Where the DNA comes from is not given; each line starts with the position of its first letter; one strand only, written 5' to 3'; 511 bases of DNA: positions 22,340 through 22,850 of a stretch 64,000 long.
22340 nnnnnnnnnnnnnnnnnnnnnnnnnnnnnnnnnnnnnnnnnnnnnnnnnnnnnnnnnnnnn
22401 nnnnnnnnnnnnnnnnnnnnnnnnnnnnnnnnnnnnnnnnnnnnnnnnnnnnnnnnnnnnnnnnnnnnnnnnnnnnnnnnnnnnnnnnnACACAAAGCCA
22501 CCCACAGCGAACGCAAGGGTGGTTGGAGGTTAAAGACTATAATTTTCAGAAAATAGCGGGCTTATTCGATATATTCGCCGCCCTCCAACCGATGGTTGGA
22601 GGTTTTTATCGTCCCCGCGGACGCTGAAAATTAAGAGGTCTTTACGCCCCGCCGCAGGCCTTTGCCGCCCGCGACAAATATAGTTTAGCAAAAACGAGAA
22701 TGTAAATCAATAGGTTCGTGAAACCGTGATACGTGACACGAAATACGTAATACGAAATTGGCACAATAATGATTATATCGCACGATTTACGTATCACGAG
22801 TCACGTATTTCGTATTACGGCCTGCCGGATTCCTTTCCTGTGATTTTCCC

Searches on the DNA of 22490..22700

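Call 85: search_rna_families(source=window, start=22490, end=22700, threshold=evalue, max_evalue=10, show_alignments=4)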
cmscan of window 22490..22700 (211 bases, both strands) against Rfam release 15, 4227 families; matches with E-value up to 10: 6.
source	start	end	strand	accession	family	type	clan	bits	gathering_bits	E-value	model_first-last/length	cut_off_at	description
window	22513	22590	-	RF02221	sRNA-Xcc1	Gene; sRNA;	-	33.3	53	0.0002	1-87/87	no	sRNA-Xcc1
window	22578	22620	-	RF01160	sn2841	Gene; snRNA; snoRNA; CD-box;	-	15.4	45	1.3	1-72/72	no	Small nucleolar RNA sn2841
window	22498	22570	+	RF03051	RAGATH-26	Gene; sRNA;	-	15.3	86.3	1.5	1-76/76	no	RAGATH-26 RNA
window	22515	22610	+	RF00021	Spot_42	Gene; sRNA;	-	14.1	80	2.1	1-115/115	no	Spot 42 RNA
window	22631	22688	-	RF03163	c4-a1b1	Gene; antisense;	CL00128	13.9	46.7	0.31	1-53/53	no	a1, b1 targets of C4 antisense RNA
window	22491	22542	+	RF04326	PV_xrRNA_class3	Cis-reg;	-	11.3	31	9.2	1-52/52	no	Exoribonuclease-resistant RNA (xrRNA) plant-infecting virus (class 3)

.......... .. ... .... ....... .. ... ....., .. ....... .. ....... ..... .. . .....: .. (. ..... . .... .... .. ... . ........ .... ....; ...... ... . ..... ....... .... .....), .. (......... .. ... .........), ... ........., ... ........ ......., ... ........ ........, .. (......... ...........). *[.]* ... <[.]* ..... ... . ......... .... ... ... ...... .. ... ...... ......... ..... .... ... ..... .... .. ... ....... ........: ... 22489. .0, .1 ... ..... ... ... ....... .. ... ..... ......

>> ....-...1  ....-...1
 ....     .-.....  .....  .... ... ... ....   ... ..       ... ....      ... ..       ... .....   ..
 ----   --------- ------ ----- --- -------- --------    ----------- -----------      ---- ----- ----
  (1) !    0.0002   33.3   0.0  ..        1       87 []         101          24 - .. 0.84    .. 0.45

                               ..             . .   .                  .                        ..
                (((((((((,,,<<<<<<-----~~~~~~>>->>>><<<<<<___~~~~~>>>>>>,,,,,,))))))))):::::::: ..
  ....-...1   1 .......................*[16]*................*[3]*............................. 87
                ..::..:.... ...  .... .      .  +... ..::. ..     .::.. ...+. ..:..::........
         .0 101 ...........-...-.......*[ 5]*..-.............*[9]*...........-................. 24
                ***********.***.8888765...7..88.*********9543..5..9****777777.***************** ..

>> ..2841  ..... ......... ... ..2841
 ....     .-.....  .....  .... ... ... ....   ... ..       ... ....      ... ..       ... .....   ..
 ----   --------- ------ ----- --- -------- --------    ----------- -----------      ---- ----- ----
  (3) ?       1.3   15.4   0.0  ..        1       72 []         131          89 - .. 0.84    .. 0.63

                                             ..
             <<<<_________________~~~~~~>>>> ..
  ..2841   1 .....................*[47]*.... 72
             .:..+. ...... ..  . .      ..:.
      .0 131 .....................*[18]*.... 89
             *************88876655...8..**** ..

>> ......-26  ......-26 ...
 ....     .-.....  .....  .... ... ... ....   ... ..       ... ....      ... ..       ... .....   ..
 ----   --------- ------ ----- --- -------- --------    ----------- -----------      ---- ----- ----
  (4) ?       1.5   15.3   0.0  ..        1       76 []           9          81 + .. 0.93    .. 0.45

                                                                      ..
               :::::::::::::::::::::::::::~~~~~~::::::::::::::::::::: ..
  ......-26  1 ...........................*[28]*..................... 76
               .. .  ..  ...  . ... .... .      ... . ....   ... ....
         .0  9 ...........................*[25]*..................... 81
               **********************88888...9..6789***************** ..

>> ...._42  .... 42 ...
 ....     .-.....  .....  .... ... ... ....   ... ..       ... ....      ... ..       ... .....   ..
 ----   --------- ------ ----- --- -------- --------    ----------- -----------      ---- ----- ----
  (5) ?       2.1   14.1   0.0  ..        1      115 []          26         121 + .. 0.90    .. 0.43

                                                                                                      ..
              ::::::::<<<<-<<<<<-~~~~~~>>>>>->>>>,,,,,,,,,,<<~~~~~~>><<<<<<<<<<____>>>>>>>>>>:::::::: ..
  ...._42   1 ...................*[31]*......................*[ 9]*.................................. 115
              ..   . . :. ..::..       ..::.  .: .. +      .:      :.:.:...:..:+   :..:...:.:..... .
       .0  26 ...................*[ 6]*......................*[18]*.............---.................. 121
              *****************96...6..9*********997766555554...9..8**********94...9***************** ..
